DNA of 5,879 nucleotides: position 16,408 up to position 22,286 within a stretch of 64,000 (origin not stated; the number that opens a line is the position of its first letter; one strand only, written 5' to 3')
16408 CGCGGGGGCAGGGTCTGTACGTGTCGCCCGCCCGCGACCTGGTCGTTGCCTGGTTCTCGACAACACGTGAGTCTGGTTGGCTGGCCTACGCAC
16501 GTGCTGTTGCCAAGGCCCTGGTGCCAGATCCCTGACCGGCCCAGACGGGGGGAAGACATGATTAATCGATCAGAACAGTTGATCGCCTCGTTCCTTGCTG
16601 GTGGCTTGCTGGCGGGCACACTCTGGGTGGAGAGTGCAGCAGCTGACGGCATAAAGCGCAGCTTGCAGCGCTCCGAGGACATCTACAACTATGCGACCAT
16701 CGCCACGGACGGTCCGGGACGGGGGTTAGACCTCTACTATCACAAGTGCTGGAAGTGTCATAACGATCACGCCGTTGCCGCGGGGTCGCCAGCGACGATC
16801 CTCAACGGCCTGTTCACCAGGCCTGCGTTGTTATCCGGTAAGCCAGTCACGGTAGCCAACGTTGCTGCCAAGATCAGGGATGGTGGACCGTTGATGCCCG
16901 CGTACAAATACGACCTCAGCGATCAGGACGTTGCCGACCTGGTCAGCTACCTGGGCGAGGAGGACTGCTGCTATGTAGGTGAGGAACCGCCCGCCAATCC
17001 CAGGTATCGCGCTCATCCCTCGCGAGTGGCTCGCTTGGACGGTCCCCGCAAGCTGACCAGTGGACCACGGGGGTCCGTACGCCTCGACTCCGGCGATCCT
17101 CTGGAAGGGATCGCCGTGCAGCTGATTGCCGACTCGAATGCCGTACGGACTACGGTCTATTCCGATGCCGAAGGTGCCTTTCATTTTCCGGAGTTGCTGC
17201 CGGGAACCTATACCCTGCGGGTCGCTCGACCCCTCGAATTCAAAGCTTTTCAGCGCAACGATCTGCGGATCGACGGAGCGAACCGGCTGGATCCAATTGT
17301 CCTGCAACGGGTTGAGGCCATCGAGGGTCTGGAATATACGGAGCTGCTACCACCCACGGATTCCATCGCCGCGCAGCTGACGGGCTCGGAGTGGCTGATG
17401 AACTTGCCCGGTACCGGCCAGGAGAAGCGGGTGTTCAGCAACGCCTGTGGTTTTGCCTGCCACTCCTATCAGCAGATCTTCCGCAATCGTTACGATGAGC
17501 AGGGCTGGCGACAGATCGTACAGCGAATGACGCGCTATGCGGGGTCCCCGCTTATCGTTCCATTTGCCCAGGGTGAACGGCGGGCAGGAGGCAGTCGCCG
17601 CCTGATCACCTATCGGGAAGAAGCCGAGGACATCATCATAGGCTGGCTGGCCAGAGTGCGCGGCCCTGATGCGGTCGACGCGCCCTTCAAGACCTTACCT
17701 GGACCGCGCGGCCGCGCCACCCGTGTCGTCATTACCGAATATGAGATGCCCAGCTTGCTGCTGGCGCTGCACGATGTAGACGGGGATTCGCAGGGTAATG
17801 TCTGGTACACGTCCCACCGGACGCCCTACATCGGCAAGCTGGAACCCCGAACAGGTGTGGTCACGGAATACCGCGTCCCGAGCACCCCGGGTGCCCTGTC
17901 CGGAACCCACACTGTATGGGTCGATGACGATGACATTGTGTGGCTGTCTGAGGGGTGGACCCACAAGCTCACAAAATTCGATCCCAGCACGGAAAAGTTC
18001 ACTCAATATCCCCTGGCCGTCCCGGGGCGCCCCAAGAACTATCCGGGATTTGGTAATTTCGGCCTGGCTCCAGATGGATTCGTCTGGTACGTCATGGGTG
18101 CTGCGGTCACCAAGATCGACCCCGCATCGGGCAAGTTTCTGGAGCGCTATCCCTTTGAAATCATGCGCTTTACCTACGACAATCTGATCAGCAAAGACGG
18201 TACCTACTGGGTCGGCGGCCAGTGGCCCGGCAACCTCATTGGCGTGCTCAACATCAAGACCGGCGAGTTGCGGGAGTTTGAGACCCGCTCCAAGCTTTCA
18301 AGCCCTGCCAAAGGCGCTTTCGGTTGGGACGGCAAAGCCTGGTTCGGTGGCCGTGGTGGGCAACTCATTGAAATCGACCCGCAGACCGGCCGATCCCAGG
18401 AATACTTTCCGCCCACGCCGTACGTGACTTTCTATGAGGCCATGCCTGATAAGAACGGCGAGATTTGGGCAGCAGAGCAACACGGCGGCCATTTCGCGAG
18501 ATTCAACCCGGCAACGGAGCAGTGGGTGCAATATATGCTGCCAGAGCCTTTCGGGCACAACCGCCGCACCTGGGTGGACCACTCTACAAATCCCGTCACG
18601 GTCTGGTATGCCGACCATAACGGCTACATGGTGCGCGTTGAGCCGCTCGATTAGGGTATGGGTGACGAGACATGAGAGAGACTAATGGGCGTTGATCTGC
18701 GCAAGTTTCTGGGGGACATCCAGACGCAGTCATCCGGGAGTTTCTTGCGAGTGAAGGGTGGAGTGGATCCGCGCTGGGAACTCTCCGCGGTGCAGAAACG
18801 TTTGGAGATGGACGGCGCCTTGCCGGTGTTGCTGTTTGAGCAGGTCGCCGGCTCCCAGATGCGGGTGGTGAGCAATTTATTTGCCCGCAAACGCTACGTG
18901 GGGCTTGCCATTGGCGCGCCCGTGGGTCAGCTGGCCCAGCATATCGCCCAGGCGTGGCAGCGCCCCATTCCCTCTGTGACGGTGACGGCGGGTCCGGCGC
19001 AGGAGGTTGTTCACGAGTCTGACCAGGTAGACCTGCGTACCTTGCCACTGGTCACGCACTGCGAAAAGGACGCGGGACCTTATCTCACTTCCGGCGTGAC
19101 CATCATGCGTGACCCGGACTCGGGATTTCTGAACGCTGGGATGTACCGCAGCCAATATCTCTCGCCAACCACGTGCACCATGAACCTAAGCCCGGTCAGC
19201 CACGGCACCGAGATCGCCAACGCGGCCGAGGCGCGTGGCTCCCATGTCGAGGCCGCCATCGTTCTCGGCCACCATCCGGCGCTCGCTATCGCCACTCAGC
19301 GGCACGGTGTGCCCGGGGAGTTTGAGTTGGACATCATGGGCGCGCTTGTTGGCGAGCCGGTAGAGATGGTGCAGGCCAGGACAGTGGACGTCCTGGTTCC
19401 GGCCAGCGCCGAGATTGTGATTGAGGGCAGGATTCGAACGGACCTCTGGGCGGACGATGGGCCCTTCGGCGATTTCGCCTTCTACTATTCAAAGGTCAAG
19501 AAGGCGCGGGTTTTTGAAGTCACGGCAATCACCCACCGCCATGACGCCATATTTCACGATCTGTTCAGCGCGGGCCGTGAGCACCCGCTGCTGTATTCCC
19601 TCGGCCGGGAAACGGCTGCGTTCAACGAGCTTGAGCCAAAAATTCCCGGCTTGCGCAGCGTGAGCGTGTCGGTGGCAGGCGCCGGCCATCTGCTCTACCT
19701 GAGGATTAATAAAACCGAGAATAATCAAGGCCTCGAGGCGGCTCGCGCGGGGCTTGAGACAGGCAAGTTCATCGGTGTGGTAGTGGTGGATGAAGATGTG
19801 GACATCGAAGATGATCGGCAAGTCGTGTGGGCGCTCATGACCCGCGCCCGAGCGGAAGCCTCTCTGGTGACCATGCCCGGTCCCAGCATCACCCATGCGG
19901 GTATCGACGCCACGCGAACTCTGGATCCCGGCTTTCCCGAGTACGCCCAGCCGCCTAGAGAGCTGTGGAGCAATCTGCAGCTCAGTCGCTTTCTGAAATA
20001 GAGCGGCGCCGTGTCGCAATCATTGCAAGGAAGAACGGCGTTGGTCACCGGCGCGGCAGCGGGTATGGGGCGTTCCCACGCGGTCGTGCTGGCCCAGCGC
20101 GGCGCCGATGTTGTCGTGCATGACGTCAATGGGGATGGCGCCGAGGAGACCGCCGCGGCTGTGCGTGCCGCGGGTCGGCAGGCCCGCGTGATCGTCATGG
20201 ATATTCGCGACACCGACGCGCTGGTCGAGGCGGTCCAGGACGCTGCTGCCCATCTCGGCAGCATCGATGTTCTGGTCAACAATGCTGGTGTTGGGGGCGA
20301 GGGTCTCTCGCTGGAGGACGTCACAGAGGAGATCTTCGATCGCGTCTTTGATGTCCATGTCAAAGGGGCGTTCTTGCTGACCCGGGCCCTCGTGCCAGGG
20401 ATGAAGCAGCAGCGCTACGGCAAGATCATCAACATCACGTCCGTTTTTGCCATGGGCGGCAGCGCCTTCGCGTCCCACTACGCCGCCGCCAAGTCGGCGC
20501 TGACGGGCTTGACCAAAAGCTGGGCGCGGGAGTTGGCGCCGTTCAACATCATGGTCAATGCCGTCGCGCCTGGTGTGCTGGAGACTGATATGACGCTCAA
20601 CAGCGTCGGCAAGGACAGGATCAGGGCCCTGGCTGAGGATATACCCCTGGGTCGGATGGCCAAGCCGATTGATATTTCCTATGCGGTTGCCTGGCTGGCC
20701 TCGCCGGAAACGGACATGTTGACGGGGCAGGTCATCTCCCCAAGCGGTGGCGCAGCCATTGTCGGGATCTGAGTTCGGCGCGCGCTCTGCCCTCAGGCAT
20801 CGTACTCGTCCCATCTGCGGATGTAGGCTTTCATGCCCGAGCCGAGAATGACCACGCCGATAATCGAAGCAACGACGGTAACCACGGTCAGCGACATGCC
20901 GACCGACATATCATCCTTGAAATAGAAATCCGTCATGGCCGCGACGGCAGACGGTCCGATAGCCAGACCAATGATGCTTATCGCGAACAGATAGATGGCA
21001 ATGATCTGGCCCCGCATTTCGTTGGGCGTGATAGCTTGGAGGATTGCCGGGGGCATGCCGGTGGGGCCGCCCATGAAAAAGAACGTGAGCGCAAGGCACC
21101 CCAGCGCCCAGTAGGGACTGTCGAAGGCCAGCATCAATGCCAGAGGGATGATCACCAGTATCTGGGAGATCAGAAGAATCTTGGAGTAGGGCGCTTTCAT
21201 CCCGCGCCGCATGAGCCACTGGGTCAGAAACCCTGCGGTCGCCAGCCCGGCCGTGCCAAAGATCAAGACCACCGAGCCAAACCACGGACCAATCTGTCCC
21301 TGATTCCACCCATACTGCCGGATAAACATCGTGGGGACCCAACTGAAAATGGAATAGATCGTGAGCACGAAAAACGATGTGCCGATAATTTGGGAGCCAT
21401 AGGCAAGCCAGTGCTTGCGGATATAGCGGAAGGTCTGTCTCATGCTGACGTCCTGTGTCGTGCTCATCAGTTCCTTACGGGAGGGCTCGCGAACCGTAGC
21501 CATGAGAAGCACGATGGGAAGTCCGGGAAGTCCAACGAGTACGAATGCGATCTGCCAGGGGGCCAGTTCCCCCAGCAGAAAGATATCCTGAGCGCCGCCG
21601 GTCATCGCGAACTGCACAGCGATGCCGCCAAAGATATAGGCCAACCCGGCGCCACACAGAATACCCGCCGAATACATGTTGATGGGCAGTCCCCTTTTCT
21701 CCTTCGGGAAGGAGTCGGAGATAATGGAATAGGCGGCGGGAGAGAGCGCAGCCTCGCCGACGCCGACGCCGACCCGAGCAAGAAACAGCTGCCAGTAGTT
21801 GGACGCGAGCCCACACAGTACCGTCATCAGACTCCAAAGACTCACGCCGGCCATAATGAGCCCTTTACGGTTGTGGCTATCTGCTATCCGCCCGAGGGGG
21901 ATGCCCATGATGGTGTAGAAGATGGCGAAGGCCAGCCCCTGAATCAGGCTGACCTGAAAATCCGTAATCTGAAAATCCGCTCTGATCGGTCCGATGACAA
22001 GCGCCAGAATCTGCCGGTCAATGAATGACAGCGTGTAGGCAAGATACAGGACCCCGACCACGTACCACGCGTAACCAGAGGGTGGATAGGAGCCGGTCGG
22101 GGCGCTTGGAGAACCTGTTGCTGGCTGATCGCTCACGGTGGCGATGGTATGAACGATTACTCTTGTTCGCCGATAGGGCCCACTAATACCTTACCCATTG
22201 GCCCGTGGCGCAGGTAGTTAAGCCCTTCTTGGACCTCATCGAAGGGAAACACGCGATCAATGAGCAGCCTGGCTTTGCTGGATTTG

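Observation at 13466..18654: TonB-receptor-linked pair of exported heme-c + CarboxypepD_reg + Vgb-type propeller fusion proteins bracketing a serine hydrolase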

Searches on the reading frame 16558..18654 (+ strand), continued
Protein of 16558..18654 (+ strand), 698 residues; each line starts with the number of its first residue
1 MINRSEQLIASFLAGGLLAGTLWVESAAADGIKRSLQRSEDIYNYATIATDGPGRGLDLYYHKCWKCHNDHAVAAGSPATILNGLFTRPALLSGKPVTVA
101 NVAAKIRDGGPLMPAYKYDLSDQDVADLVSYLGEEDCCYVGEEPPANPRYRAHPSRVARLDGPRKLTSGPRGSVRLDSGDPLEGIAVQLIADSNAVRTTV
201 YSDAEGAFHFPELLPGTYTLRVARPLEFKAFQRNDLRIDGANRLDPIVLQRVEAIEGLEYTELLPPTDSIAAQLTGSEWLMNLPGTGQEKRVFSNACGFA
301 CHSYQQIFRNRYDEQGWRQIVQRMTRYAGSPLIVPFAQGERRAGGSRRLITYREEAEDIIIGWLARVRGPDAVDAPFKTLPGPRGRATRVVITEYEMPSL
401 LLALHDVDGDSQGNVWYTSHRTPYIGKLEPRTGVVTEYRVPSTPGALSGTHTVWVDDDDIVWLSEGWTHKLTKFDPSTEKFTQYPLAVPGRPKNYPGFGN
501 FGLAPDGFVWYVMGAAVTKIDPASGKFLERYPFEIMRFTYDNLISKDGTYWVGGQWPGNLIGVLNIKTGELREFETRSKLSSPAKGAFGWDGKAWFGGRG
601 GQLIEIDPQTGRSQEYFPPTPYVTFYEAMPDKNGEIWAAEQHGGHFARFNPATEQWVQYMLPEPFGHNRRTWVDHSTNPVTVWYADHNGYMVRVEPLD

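Call 72: search_protein_families(library=pfam, proteins=[L088:1916-5227:-, L101:10073-11917:+, L115:9981-10355:-, L106:7197-7961:+, L143:5019-6128:-, L129:13976-14416:+, L167:2709-4658:+, L101:3805-6345:-], max_evalue=0.001)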
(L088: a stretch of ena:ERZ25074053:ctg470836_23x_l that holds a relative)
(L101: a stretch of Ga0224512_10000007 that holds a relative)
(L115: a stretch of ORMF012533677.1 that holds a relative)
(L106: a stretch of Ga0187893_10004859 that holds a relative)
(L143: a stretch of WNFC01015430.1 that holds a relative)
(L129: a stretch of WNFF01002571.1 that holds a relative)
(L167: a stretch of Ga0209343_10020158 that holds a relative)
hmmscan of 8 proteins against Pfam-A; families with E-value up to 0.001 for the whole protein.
L088:1916-5227:- (1103 aa): 3 families
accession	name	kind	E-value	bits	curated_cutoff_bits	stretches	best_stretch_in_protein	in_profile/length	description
PF25183.1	OMP_b-brl_4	-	8.4e-173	577.3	30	1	303-1096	1-838/838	Outer membrane beta barrel domain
PF13620.12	CarboxypepD_reg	-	6.9e-20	71.6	32.3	1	81-162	1-82/82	Carboxypeptidase regulatory-like domain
PF13715.12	CarbopepD_reg_2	-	4.5e-08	33.4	32.2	1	82-162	1-77/88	CarboxypepD_reg-like domain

L101:10073-11917:+ (614 aa): 2 families
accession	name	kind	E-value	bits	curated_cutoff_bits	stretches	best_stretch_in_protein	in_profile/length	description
PF01979.26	Amidohydro_1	-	8.8e-16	58.5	25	1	125-463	63-345/345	Amidohydrolase family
PF07969.17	Amidohydro_3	-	8.3e-12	45.8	29.7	1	269-463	255-471/472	Amidohydrolase family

L115:9981-10355:- (124 aa): 2 families
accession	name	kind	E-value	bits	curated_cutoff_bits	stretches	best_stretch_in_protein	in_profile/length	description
PF13442.11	Cytochrome_CBB3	-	4.5e-12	46.6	27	1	39-121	2-68/68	Cytochrome C oxidase, cbb3-type, subunit III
PF00034.26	Cytochrom_C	-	3.9e-08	34.9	21.3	1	40-122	1-87/90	Cytochrome c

L106:7197-7961:+ (254 aa): 0 families

L143:5019-6128:- (369 aa): 1 family
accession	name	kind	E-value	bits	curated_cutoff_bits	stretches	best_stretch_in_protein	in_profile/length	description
PF04909.20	Amidohydro_2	-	6.4e-30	105.3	26.4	1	58-365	1-288/289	Amidohydrolase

L129:13976-14416:+ (146 aa): 1 family
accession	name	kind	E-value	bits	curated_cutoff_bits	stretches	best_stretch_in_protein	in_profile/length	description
PF19649.4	DUF6152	-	4.3e-28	97.7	27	1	28-120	2-94/98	Family of unknown function (DUF6152)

L167:2709-4658:+ (649 aa): 3 families
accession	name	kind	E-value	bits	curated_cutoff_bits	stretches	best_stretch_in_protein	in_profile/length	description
PF05226.16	CHASE2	-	3.4e-57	194.4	26.3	1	25-362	3-250/257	CHASE2 domain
PF13487.12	HD_5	-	5.8e-30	104.7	27.2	1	451-627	8-170/170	HD domain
PF01966.28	HD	-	3.2e-17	63.3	22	1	458-595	2-115/116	HD domain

L101:3805-6345:- (846 aa): 3 families
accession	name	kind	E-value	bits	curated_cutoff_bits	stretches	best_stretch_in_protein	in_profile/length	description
PF02738.23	MoCoBD_1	-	3.5e-34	118.4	27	1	447-670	15-241/244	Molybdopterin cofactor-binding domain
PF20256.3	MoCoBD_2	-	1e-28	101.1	27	2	164-303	46-180/283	Molybdopterin cofactor-binding domain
PF01315.27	Ald_Xan_dh_C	-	0.00018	22.2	31.3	0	330-384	2-56/110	Aldehyde oxidase and xanthine dehydrogenase, a/b hammerhead domain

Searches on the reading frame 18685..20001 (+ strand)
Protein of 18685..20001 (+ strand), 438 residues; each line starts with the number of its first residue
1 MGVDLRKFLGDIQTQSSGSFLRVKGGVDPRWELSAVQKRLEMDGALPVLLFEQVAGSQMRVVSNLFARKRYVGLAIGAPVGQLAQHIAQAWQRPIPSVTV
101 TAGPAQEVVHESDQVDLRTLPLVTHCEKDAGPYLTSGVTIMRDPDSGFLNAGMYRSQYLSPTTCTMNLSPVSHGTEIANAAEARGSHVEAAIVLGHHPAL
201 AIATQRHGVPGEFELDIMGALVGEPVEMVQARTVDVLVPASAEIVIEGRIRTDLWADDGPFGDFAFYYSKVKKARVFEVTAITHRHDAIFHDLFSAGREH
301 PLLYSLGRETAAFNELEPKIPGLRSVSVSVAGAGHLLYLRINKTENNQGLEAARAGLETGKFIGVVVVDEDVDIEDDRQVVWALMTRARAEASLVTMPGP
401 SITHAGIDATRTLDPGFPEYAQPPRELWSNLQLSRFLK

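Call 17: search_protein_families(library=pfam, proteins=[window:18685-20001:+], max_evalue=0.00001)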
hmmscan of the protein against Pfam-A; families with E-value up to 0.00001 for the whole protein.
window:18685-20001:+ (438 aa): 3 families
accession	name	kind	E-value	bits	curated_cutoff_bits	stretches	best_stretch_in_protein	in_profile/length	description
PF01977.22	UbiD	-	5.3e-58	196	23.3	1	101-294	6-202/206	3-octaprenyl-4-hydroxybenzoate carboxy-lyase Rift-related domain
PF20696.2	UbiD_C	-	5.2e-15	56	24.2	1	309-400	9-106/127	3-octaprenyl-4-hydroxybenzoate carboxy-lyase C-terminal domain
PF20695.2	UbiD_N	-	2.5e-13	50.4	24.3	1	16-90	6-77/78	3-octaprenyl-4-hydroxybenzoate carboxy-lyase N-terminal domain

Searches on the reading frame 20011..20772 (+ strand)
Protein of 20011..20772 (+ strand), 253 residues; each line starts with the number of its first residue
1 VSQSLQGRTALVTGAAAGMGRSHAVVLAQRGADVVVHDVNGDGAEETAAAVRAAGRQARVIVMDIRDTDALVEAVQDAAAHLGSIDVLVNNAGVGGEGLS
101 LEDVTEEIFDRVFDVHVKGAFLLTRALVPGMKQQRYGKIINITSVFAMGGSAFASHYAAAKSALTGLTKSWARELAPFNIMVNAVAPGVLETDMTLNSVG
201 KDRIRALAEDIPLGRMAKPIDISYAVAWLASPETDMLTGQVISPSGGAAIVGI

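Call 17: search_protein_families(library=pfam, proteins=[window:20011-20772:+], max_evalue=0.00001)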
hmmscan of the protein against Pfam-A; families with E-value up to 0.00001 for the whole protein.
window:20011-20772:+ (253 aa): 3 families
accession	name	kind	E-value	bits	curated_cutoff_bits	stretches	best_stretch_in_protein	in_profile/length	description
PF13561.12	adh_short_C2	-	6.3e-57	193.3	27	1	14-247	1-234/236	Enoyl-(Acyl carrier protein) reductase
PF00106.31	adh_short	-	2.3e-55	187.6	26.6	1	9-197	2-189/195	short chain dehydrogenase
PF08659.16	KR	-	2e-16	60.8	22.6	1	9-174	2-166/180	KR domain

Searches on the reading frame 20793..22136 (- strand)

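Call 17: search_protein_families(library=pfam, proteins=[window:20793-22136:-], max_evalue=0.00001)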
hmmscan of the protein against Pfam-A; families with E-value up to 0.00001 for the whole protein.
window:20793-22136:- (447 aa): 2 families
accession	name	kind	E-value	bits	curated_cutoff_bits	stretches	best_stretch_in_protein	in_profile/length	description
PF07690.21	MFS_1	-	2.1e-44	152.3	33.4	1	30-395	1-347/347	Major Facilitator Superfamily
PF00083.30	Sugar_tr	-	4e-10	39.6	22.3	1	75-217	60-193/452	Sugar (and other) transporter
